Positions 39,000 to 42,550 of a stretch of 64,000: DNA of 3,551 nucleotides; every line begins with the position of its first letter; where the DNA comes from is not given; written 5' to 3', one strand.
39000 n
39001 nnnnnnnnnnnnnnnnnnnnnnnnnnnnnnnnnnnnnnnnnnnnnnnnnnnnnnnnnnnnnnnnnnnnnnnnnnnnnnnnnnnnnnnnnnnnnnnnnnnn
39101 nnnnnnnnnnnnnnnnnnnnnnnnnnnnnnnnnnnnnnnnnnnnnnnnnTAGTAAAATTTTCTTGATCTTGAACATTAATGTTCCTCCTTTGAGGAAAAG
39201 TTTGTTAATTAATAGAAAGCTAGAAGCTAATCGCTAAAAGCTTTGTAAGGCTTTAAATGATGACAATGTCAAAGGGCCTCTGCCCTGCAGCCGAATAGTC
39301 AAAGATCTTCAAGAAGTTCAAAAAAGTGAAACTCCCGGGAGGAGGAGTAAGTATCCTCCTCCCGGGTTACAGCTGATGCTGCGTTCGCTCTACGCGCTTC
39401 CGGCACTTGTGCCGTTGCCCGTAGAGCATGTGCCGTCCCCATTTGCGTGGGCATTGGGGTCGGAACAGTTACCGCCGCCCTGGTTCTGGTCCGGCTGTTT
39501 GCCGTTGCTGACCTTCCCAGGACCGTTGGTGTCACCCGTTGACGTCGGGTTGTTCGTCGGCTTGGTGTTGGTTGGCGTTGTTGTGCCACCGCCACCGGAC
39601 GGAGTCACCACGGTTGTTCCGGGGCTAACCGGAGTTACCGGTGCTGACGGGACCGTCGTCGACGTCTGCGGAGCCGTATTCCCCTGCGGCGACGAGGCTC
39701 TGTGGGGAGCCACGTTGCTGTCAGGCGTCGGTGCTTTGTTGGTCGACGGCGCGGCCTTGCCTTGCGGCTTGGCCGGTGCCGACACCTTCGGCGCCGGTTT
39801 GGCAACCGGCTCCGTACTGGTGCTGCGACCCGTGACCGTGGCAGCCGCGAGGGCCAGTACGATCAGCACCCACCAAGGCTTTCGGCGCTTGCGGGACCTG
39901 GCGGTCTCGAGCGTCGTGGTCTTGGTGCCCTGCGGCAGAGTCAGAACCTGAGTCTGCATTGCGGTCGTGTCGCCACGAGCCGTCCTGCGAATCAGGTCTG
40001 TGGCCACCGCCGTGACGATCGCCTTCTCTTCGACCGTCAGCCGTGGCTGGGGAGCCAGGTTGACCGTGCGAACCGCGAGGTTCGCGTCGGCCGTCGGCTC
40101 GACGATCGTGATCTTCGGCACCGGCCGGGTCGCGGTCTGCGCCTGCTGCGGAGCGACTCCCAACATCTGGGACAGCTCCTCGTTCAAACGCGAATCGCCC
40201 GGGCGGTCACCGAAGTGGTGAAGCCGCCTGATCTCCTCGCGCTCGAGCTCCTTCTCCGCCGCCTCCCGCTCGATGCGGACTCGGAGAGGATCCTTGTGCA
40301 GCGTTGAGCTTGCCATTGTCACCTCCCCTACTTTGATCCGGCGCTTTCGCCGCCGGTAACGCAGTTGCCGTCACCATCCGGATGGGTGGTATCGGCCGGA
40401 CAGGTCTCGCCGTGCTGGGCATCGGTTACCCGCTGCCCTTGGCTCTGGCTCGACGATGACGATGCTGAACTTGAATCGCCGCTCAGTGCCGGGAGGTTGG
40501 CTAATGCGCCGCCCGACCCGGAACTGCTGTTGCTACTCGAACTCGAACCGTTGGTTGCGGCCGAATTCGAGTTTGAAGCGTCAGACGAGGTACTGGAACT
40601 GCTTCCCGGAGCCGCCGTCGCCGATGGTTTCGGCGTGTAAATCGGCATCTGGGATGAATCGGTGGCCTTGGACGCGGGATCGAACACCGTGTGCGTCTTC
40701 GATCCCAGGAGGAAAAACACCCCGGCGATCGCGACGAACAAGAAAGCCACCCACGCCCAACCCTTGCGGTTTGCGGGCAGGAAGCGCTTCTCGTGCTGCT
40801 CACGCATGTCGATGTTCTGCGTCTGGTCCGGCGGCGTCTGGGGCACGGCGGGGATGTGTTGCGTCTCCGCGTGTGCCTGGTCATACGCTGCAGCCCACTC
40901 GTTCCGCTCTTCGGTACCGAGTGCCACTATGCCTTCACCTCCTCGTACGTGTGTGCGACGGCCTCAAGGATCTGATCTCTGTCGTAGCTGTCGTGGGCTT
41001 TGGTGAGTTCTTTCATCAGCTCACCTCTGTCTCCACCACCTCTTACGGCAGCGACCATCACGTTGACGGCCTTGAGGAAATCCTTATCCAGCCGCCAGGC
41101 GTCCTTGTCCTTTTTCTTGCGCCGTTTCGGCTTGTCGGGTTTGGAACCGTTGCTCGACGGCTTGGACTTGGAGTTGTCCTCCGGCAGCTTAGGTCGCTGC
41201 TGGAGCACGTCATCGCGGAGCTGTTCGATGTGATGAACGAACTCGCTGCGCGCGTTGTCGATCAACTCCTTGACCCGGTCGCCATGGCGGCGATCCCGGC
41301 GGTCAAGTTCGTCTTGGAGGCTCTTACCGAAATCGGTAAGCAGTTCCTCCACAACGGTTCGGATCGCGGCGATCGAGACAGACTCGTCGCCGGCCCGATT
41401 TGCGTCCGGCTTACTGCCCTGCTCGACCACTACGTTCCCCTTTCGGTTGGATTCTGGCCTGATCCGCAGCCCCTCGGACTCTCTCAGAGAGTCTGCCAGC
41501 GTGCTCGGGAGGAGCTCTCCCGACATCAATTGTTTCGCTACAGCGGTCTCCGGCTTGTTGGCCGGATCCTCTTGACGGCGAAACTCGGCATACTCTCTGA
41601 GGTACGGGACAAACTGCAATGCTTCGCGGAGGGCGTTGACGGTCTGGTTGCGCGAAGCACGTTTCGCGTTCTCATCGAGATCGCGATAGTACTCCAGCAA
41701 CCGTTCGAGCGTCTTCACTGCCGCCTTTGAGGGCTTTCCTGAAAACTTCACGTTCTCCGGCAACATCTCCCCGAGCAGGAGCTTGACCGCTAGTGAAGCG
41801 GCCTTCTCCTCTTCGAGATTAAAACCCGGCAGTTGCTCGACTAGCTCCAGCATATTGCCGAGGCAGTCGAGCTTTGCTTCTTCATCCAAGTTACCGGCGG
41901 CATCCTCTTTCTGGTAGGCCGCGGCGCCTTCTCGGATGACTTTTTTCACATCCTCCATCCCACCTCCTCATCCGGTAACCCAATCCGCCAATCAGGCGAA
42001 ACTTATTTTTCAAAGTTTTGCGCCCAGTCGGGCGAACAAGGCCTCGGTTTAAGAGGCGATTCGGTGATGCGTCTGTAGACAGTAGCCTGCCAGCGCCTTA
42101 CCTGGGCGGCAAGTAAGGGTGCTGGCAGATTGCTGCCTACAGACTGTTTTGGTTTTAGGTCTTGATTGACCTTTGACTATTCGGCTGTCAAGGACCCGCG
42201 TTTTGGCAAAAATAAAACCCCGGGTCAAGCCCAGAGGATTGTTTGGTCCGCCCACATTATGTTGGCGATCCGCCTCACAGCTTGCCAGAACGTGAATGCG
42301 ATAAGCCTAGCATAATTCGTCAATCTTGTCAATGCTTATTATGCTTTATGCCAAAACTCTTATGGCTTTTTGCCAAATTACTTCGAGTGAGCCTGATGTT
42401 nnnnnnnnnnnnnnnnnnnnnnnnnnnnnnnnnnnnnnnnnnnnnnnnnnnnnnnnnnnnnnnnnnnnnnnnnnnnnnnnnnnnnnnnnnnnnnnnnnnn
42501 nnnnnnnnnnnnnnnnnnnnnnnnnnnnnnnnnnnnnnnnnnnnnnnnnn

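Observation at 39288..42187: GC-rich three-gene island bounded by perfect 17-bp inverted repeats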

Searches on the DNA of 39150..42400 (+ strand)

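Call 68: search_rna_families(source=window, start=39150, end=42400, threshold=evalue, max_evalue=10)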
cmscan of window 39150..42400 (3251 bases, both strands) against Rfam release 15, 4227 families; matches with E-value up to 10: 7.
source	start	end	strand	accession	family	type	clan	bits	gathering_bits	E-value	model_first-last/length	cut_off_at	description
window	42088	42127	+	RF04250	mir-236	Gene; miRNA;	CL00138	27.2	55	0.02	1-76/76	no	mir-236 microRNA precursor family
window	39749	39827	+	RF03038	nhaA-II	Cis-reg;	-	19.4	70.4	9.8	1-84/84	no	nhaA-II RNA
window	39866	39919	+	RF02826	Scr6925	Gene; sRNA;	-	18.2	50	6.6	1-131/131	no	Streptomyces RNA 6925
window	39334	39366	+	RF04102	MIR6457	Gene; miRNA;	-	17.3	140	6.3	1-177/177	no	MIR6457 microRNA precursor family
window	42067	42149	+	RF03404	mir-1298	Gene; miRNA;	-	17.1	70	9.2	1-104/104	no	mir-1298 microRNA precursor family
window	42069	42153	+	RF00992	mir-593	Gene; miRNA;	-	16.9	100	5.6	1-100/100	no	mir-593 microRNA precursor family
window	41014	41065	-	RF01139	sR2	Gene; snRNA; snoRNA; CD-box;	-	15.2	42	3.7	1-57/57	no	Small nucleolar RNA sR2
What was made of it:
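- On Any Rfam family (leader hairpin, arms): At E up to 10 only chance microRNA-type hairpin hits appear (call 68).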

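Call 97: search_dna_similar(query=window:39250-42250:+, collection=phages, mode=distant, max_rows=8)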
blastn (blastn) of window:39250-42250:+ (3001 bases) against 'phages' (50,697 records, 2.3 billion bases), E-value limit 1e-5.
No match.

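Call 98: search_dna_similar(query=window:39250-42250:+, collection=plasmids, mode=distant, max_rows=8)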
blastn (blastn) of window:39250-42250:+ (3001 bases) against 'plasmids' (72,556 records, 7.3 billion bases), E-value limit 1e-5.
No match.
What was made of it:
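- Tried and rejected: blastn of the island against phage and plasmid collections gave no match (calls 97, 98).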

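Call 101: build_rna_model(alignment_id=A4, structure=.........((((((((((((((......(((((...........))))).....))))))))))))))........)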
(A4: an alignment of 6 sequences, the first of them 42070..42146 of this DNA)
Model R1 built from alignment A4 (6 sequences, 77 columns); structure: as given.
model positions 62; base pairs 19; branch points 0; effective number of sequences 3.64; information 0.902 bits per position. Calibrated on 0.2 Mb of random sequence (short: E-values are rough).
structure used (alignment columns):
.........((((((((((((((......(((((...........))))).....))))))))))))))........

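Call 102: search_with_rna_model(model_id=R1, sources=[window, L002, L003, L004, L005, L006, L009, L011, L012, L013, L014, L015, L023, L033, L037, L038, L039, L040, L041, L042, L043, L044, L045, L046, L047, L048, L049], max_evalue=1)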
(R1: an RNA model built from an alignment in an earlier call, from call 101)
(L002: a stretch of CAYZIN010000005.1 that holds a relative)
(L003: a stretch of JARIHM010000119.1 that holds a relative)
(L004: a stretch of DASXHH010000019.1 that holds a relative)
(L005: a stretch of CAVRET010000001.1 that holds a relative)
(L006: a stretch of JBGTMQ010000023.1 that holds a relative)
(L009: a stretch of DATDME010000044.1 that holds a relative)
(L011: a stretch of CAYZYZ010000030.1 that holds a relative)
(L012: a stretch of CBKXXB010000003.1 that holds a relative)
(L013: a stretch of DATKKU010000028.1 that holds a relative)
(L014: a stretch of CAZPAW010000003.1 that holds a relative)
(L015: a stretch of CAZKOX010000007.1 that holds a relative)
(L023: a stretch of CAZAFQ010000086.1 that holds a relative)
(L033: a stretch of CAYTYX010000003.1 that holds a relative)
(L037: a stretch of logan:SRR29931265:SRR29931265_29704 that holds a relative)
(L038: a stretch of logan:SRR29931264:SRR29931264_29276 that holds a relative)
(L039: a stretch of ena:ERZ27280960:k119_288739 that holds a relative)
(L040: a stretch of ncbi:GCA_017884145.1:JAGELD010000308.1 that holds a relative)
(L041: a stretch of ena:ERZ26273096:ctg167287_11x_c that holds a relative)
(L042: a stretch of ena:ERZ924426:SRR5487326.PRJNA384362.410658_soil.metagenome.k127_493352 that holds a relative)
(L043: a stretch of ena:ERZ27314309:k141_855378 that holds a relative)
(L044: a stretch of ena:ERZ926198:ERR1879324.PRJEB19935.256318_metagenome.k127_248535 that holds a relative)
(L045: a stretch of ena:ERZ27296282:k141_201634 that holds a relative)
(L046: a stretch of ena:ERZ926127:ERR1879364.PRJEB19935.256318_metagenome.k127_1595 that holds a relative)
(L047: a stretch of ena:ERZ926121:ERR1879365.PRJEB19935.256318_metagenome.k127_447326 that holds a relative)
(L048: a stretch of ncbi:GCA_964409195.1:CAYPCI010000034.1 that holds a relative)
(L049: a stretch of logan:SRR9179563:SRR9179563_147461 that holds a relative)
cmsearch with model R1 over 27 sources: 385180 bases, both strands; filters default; matches with E-value up to 1: 15.
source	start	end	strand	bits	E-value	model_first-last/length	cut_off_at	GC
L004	14989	15050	+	76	1.5e-17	1-62/62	no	0.61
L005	13979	14040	+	72.4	1.5e-16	1-62/62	no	0.61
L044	4182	4244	+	70.9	3.7e-16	1-62/62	no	0.54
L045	1241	1303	+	70.9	3.7e-16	1-62/62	no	0.54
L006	8734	8793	+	68.9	1.3e-15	1-62/62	no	0.6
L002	3559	3624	+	68.1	2.1e-15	1-62/62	no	0.62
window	42075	42140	-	67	4.3e-15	1-62/62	no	0.61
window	42075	42140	+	30.3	4.6e-05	1-62/62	no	0.61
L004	14989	15050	-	26.2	0.00061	1-62/62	no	0.61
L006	8734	8793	-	26.1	0.00062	1-62/62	no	0.6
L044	4187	4239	-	22.5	0.006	6-57/62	no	0.53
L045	1246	1298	-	22.5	0.006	6-57/62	no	0.53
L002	3559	3624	-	21.9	0.0091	1-62/62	no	0.62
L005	13979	14040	-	19.4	0.044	1-62/62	no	0.61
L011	6744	6817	+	17.3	0.16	1-62/62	no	0.43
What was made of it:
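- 42071..42144 (-): Leader RNA hairpin with the conserved loop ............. Covariance-model hits score 67-76 bits on the sense strand and 19-30 bits on the antisense strand (call 102).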
